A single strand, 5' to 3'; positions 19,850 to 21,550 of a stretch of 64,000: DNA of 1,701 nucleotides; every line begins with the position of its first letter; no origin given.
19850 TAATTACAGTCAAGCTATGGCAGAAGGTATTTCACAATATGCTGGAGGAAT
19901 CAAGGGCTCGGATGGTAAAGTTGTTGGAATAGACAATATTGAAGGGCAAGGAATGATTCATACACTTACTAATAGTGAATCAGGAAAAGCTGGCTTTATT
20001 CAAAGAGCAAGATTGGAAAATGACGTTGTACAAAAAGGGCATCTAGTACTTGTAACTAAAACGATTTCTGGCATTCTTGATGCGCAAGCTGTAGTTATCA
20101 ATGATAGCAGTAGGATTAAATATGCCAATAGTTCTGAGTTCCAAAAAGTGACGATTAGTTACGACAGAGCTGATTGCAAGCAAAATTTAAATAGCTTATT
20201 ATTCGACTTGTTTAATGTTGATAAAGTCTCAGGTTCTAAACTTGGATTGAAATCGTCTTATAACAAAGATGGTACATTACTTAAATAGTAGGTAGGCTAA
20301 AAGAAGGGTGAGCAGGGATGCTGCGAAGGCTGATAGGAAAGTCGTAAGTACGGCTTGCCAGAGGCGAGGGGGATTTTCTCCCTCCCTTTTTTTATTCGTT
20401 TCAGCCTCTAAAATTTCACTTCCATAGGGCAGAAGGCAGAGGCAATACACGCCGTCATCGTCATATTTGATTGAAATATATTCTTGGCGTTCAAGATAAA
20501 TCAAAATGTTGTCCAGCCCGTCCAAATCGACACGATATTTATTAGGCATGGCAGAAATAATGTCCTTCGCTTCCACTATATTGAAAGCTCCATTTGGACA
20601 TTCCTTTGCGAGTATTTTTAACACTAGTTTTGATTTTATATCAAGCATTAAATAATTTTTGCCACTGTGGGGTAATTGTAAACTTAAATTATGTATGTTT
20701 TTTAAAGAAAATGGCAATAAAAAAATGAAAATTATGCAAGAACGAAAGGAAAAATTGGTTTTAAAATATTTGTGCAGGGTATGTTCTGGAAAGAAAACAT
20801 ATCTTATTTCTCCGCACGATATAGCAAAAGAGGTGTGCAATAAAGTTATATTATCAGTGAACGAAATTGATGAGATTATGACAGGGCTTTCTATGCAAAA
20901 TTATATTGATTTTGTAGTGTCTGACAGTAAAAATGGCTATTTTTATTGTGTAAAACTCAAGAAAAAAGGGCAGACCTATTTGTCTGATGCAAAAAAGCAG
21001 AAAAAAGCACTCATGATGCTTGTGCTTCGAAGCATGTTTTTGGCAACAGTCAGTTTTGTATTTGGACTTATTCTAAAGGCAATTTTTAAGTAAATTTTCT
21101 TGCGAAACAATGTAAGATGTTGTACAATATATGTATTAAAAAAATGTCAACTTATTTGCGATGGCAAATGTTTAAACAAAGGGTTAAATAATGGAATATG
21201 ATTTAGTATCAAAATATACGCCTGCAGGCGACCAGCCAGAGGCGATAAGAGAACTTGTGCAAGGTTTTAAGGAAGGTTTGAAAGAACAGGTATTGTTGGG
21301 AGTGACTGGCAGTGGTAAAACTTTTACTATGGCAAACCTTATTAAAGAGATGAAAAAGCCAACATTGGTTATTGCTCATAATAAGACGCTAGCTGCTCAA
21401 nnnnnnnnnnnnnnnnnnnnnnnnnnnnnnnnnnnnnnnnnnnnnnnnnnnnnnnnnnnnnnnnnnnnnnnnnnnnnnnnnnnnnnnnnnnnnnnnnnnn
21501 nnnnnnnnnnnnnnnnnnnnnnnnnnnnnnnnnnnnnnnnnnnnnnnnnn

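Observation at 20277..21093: Divergent pair of tail-anchored winged-helix paralogs abutting, and overlapping, the end of giant ORF 1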

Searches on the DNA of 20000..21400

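Call 67: search_rna_families(source=window, start=20000, end=21400, threshold=evalue, max_evalue=1)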
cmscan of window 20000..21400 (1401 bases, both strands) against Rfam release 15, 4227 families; matches with E-value up to 1: 0.
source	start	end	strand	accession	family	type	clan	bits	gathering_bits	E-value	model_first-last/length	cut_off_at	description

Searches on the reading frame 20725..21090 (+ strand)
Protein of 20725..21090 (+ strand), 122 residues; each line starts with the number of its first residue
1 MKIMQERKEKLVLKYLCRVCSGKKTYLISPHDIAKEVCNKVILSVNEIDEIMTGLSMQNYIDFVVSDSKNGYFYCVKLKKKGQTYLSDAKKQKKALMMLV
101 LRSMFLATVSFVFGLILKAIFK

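Call 4: search_protein_families(library=pfam, proteins=[window:20725-21090:+], max_evalue=10)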
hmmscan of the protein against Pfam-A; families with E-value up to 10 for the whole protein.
window:20725-21090:+ (122 aa): 4 families
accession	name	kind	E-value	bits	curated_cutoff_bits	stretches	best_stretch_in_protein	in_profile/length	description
PF05735.19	TSP_C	-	0.005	17.1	25.6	1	57-103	48-94/198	Thrombospondin C-terminal region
PF03412.21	Peptidase_C39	-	0.064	13.5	22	1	37-96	53-112/133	Peptidase C39 family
PF24991.2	Ig_NUP210_4th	-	0.07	13.3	25.2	1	59-87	41-68/79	NUP210 forth Ig-like domain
PF11460.13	DUF3007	-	0.11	13.2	25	1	12-43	50-81/96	Protein of unknown function (DUF3007)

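Call 5: search_protein_families(library=ncbifam, proteins=[window:20725-21090:+], max_evalue=10)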
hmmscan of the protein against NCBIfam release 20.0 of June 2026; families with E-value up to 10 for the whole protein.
window:20725-21090:+ (122 aa): 0 families

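Call 8: find_homologous_proteins(query=window:20725-21090:+, max_evalue=0.01)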
Query window:20725-21090:+ (122 aa): 313 proteins with E <= 0.01 among 314 candidates; the best 120 are listed.
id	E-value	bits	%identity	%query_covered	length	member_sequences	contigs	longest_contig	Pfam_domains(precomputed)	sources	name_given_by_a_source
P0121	9.3e-67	240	91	100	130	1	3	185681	-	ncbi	-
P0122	9.8e-67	240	95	97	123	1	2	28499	-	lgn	-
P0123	7.9e-66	237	93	98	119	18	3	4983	-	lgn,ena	-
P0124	9.5e-66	237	94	97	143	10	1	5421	-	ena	-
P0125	3.1e-63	229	91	98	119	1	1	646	-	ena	-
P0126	5.2e-63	228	91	98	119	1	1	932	-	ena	-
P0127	5.8e-63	228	90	98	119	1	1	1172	-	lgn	-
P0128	9.2e-63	227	90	98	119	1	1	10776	-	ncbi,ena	-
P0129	1.1e-62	227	86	98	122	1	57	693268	-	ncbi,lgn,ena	-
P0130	1.4e-62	227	87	98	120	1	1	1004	-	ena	-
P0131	1.7e-62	226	90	98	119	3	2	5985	-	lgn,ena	-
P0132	1.7e-62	226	86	98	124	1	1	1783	-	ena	-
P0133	1.9e-62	226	87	98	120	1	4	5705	-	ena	-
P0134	2.6e-62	226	87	98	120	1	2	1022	-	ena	-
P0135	2.7e-62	226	90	98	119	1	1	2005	-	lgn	-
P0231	3.0e-50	187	71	98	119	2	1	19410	-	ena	-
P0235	4.3e-50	187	72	96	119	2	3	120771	-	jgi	-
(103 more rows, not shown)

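Call 14: search_solved_structures(query=A2, max_evalue=10)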
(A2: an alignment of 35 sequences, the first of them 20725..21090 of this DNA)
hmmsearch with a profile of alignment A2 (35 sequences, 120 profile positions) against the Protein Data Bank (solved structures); distinct sequences matched with E-value up to 10: 1.
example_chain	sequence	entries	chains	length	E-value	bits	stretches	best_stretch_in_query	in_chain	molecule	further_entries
8vd6_A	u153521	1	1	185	0.27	14.8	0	23-58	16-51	CAP REPEAT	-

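Call 21: predict_structure(alignment_id=A2)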
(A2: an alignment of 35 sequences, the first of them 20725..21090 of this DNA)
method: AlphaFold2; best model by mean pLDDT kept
length: 122 residues; sequences in the alignment: 35
mean_pLDDT: 83.7   pTM: 0.63
mean pLDDT of the five models: 83.7, 83.3, 83.2, 80.9, 80.8
residues with pLDDT >= 90: 23; 70-90: 90; 50-70: 8; < 50: 1
segments of 3 or more residues with pLDDT < 50: none
pLDDT, mean of each block of 10 residues (from residue 1): 72 85 80 81 83 87 80 85 78 88 94 92 76
secondary structure, 60 per line:
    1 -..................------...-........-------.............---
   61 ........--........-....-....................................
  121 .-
elements in order: H2-19 E26-28 H30-37 H45-57 E61-68 E71-78 H80-83 H85-121
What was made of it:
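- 20725..21093 (+): Gene B, 122 aa from 20725; the conserved start is M4 at 20734, giving 119 aa. The B-type family member. Winged helix with a wing 3 residues longer (20734-20961). Basic juxtamembrane stretch (20962-21009). Nearly invariant TM helix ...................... (about 21010-21087). AlphaFold pLDDT 83.7 (call 21).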

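Call 24: fold_search(model_id=the predicted structure, library=pdb)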
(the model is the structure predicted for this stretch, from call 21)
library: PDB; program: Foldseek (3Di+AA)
matches with E <= 10: 1340; with E <= 0.001: 9
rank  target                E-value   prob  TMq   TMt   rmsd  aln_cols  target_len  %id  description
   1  5h20                  1.5e-04  1.00  0.56  0.64   3.5       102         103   15  X-ray structure of PadR-like Transcription factor from bacteroid fragilis (released 2017-03-08)
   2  8yrf_A                5.7e-04  1.00  0.61  0.67   2.7       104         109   14  Crystal structure of LmrR with V15 replaced by unnatural amino acid 4-amino-L-phenyl-cysteine (released 2024-04-24)
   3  9qbc                  6.1e-04  1.00  0.52  0.58   4.1       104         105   12  Crystal structure of Brachyspira hampsonii PadR (released 2026-03-11)
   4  7q34_C                6.5e-04  1.00  0.60  0.68   3.2       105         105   15  Crystal structure of the multidrug binding transcriptional regulator LmrR in complex squaraine dye (released 2022-06-01)
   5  4ejo_A                7.4e-04  1.00  0.53  0.57   4.0       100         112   14  Crystal structure of padr family transcriptional regulator from Eggerthella lenta DSM 2243 (released 2012-04-25)
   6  6i8n_B                7.9e-04  1.00  0.58  0.62   3.0       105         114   14  Crystal structure of LmrR with V15 replaced by unnatural amino acid 4-amino-L-phenylalanine (released 2019-01-02)
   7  7q34_A                9.0e-04  1.00  0.59  0.69   3.4       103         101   14  Crystal structure of the multidrug binding transcriptional regulator LmrR in complex squaraine dye (released 2022-06-01)
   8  5dym                  9.0e-04  1.00  0.48  0.58   4.8        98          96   19  Crystal structure of a PadR family transcription regulator from hypervirulent Clostridium difficile R20291 - CdPadR_0991 (released 2016-10-05)
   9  9h9z_B                9.6e-04  1.00  0.58  0.62   3.0       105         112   13  Crystal structure of Cu(II)-bound LmrR_V15Bpy (released 2025-03-05)
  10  3f8f_B                1.0e-03  1.00  0.58  0.62   3.0       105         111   14  Crystal structure of multidrug binding transcriptional regulator LmrR complexed with Daunomycin (released 2008-12-30)
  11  7wh4_A                1.2e-03  1.00  0.56  0.66   3.5       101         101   10  Crystal structure of the PadR-family transcriptional regulator Rv3488 of Mycobacterium tuberculosis H37Rv in complex w (released 2022-02-09)
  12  3f8b_B                1.3e-03  1.00  0.60  0.68   2.9       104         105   14  Crystal structure of the multidrug binding transcriptional regulator LmrR in drug free state (released 2008-12-30)
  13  5zi8_B                1.3e-03  1.00  0.55  0.63   3.8       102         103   11  Crystal structure of the PadR-family transcriptional regulator Rv3488 of Mycobacterium tuberculosis H37Rv in complex w (released 2018-10-17)
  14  3l7w                  1.3e-03  1.00  0.49  0.55   4.1        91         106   15  The Crystal Structure of smu.1704 from Streptococcus mutans UA159 (released 2010-12-08)
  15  6abt_A                1.3e-03  1.00  0.54  0.64   3.7       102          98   13  Crystal structure of transcription factor from Listeria monocytogenes (released 2019-06-05)
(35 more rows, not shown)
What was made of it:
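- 20725..21093 (+): Foldseek matches PadR-s2/LmrR with TM-score 0.6-0.7 and rmsd about 3 A over about 104 residues (call 24).
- On PadR family (Pfam PF03551), subfamily 2: Foldseek to LmrR and 5h20 with TM-score 0.6-0.7 (call 24).
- Closest known: PadR subfamily 2 regulators. Same: TM-score is 0.6-0.7 and rmsd about 3 A over about 104 residues for B (call 24).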

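Call 31: find_encoding_contigs(protein=P0121, flank=10000, max_places=2)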
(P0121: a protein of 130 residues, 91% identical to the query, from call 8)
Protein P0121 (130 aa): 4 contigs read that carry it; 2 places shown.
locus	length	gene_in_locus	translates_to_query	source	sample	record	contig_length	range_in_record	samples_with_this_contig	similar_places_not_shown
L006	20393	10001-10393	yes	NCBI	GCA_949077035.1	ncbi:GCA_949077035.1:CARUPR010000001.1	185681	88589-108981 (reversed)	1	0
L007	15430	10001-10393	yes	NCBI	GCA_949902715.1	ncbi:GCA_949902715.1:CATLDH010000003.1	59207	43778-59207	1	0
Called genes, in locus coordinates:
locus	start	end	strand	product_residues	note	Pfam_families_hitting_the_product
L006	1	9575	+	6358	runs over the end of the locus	-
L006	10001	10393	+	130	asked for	-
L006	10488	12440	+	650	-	PF00270:DEAD (faint), PF04851:ResIII, PF17757:UvrB_inter, PF27431:UvrB_3rd, PF00271:Helicase_C, PF12344:UvrB, PF02151:UVR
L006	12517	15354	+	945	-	PF00005:ABC_tran (faint), PF02463:SMC_N (faint), PF13304:AAA_21 (faint), PF13555:AAA_29 (faint), PF20703:nSTAND1 (faint), PF17760:UvrA_inter, PF17755:UvrA_DNA-bind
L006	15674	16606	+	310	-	PF02811:PHP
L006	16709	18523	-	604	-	-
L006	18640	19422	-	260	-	PF00753:Lactamase_B, PF23023:Anti-Pycsar_Apyc1, PF12706:Lactamase_B_2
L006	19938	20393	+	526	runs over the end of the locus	PF00133:tRNA-synt_1, PF01406:tRNA-synt_1e (weak), PF09334:tRNA-synt_1g, PF00133:tRNA-synt_1 (weak), PF19303:Anticodon_3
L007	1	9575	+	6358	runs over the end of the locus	-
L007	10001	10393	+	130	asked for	-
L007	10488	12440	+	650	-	PF00270:DEAD (faint), PF04851:ResIII, PF17757:UvrB_inter, PF27431:UvrB_3rd, PF00271:Helicase_C, PF12344:UvrB, PF02151:UVR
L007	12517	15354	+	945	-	PF00005:ABC_tran (faint), PF02463:SMC_N (faint), PF13304:AAA_21 (faint), PF13555:AAA_29 (faint), PF20703:nSTAND1 (faint), PF17760:UvrA_inter, PF17755:UvrA_DNA-bind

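Call 32: find_encoding_contigs(protein=P0235, flank=10000, max_places=2)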
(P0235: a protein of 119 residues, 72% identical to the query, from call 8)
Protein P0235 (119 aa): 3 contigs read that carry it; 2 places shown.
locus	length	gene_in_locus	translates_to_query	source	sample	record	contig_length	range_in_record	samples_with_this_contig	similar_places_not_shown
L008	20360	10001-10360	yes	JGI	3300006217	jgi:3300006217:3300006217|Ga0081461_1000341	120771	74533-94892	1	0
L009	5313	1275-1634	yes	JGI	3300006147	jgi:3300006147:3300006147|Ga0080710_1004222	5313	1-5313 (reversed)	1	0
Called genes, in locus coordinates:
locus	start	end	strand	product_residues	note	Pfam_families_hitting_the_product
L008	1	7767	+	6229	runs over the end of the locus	-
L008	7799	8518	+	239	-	PF04002:RadC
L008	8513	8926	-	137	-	-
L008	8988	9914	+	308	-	-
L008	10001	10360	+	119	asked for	-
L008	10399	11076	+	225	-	-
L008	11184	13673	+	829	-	-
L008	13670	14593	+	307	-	PF01795:Methyltransf_5, PF13847:Methyltransf_31 (faint)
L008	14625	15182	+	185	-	-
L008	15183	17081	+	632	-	PF03717:PBP_dimer, PF00905:Transpeptidase, PF03793:PASTA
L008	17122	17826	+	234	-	PF04298:Zn_peptidase_2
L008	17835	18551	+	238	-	PF04298:Zn_peptidase_2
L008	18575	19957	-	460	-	PF28494:GlyRS_ins_1 (weak), PF00587:tRNA-synt_2b (weak), PF03129:HGTP_anticodon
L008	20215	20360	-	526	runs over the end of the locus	PF00005:ABC_tran, PF02463:SMC_N (faint), PF13304:AAA_21 (faint), PF12848:ABC_tran_Xtn, PF00005:ABC_tran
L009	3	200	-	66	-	?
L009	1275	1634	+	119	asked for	-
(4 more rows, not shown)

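Call 33: find_encoding_contigs(protein=P0231, flank=10000, max_places=2)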
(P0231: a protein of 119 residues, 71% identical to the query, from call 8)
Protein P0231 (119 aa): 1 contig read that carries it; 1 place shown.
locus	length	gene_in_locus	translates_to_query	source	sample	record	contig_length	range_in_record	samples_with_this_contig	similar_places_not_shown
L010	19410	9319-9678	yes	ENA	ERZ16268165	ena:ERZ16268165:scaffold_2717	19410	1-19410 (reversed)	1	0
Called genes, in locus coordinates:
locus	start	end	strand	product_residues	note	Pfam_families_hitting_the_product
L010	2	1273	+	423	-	?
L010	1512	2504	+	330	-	PF00579:tRNA-synt_1b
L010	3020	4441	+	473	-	-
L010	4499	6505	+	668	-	-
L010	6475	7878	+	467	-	-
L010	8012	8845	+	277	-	PF04002:RadC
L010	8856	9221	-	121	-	-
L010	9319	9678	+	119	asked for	-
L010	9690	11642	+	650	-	PF00270:DEAD (weak), PF04851:ResIII, PF17757:UvrB_inter, PF27431:UvrB_3rd, PF00271:Helicase_C, PF12344:UvrB, PF02151:UVR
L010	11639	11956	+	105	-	-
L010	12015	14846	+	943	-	PF00005:ABC_tran (faint), PF02463:SMC_N (faint), PF13555:AAA_29 (faint), PF20720:nSTAND3 (faint), PF17760:UvrA_inter, PF17755:UvrA_DNA-bind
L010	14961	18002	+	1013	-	PF02674:Colicin_V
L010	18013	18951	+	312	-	PF01795:Methyltransf_5, PF08704:GCD14 (faint), PF13847:Methyltransf_31 (faint)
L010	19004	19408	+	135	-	?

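Call 42: find_related_loci(query=A2, collection=genome_contigs, flank=10000)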
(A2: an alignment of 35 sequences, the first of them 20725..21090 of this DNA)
Query A2 (122 aa) in genome_contigs; peptide patterns used: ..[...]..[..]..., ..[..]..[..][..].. (x = any residue, [..] = any of these).
241 stretches matched a pattern; 173 encode a relative of the query (tblastn E <= 1e-3); the best 80 are kept; 80 distinct loci.
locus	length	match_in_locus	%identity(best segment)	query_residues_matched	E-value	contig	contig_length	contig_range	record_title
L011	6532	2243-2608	94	1-122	6e-74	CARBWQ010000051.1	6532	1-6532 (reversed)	MAG TPA_asm: uncultured Eubacteriales bacterium isolate MGBC121240 genome assembly, contig: MGBC121240.51, whole genome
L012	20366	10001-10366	91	1-122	6e-73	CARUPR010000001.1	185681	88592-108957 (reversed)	MAG TPA_asm: uncultured Eubacteriales bacterium isolate MGBC127298 genome assembly, contig: MGBC127298.1, whole genome s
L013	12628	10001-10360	93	3-122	8e-73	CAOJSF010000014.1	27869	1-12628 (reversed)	MAG TPA_asm: uncultured Clostridia bacterium isolate SRR15604559_bin.67_metawrap_v1.3_MAG genome assembly, contig: NODE.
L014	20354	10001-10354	95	4-121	2e-72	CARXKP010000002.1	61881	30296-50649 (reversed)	MAG TPA_asm: uncultured Eubacteriales bacterium isolate MGBC157798 genome assembly, contig: MGBC157798.2, whole genome s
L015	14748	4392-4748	92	4-122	4e-72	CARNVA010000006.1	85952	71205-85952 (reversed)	MAG TPA_asm: uncultured Eubacteriales bacterium isolate MGBC144555 genome assembly, contig: MGBC144555.6, whole genome s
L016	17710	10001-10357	92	4-122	4e-72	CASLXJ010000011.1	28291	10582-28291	MAG: uncultured bacterium isolate 8-6_110307.18_1677752973 genome assembly, contig: NODE_489_length_28291_cov_4.858939,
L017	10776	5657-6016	90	3-122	5e-70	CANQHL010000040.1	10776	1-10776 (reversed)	MAG: uncultured Clostridia bacterium isolate Lapin-030__bin48 genome assembly, contig: Lapin-030__NODE_8063_length_10776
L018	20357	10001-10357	91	4-122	3e-69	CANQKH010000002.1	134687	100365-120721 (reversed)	MAG: uncultured Clostridia bacterium isolate Lapin-030__bin96 genome assembly, contig: Lapin-030__NODE_130_length_134687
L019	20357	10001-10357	86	4-122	1e-68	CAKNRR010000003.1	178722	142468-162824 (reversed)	MAG TPA_asm: uncultured Clostridia bacterium isolate ERR3414588_bin.31_metaWRAP_v1.1_MAG genome assembly, contig: NODE_6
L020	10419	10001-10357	87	4-122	9e-68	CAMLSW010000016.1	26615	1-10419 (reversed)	MAG: uncultured Clostridia bacterium isolate ERR4303218_bin.57_MetaWRAP_v1.1_MAG genome assembly, contig: NODE_1780_leng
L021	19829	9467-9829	84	2-122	9e-68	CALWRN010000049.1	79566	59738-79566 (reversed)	MAG: uncultured Clostridia bacterium isolate E21__bin145 genome assembly, contig: E21__k127_7877061, whole genome shotgu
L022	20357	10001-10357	86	4-122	3e-67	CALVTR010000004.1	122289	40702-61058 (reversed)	MAG: uncultured Clostridia bacterium isolate BRZ_CD__bin5 genome assembly, contig: BRZ_CD__NODE_175_length_122289_cov_9.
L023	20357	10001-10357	87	4-122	8e-67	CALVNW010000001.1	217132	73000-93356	MAG: uncultured Clostridia bacterium isolate BRZ_ES__bin107 genome assembly, contig: BRZ_ES__NODE_77_length_217132_cov_4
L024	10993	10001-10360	83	3-122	1e-66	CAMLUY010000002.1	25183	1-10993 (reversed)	MAG: uncultured Clostridia bacterium isolate ERR4304397_bin.60_MetaWRAP_v1.1_MAG genome assembly, contig: NODE_1763_leng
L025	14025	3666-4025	83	3-122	2e-66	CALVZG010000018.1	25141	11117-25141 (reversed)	MAG: uncultured Clostridia bacterium isolate E03__bin18 genome assembly, contig: E03__k127_689105, whole genome shotgun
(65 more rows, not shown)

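Call 65: search_protein_families(library=padloc, proteins=[window:20725-21090:+], max_evalue=1)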
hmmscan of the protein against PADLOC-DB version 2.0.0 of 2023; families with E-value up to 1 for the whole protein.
window:20725-21090:+ (122 aa): 1 family
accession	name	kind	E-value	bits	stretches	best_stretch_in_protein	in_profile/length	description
PDLC03874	LmuC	-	0.003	15.3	1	32-90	71-129/162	-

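Call 66: search_protein_families(library=phrogs, proteins=[window:20725-21090:+], max_evalue=1)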
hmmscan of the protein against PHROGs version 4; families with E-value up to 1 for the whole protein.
window:20725-21090:+ (122 aa): 10 families
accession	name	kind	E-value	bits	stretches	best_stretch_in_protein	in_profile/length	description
phrog_16529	-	unknown function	0.0022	19.2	1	10-102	6-99/140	-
phrog_5350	-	unknown function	0.023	16.1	1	24-63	12-50/118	-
phrog_3675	-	unknown function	0.041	14.7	1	39-99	34-100/110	-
phrog_11961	-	unknown function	0.047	14.3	1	34-101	57-123/150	-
phrog_32916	-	unknown function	0.052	14.6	1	30-97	19-86/89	-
phrog_3151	-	moron, auxiliary metabolic gene and host takeover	0.11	14.3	1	46-79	31-63/87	inhibitor of MrcBC restriction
phrog_15598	-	unknown function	0.14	13.6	1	41-98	9-64/106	-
phrog_4293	-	unknown function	0.16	13.1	1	14-74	30-91/124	-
phrog_2113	-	unknown function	0.2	12.5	1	35-95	31-91/113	-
phrog_1193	-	other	0.39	11.7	1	96-122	50-76/76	hemolysin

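Call 82: search_dna_similar(query=window:20725-21090:+, collection=phages, mode=protein, max_evalue=0.001, max_rows=5)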
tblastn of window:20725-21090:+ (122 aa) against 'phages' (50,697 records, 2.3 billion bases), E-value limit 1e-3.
No match.

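Call 83: search_dna_similar(query=window:20725-21090:+, collection=plasmids, mode=protein, max_evalue=0.001, max_rows=5)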
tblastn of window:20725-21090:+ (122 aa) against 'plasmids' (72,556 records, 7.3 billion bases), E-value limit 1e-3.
No match.
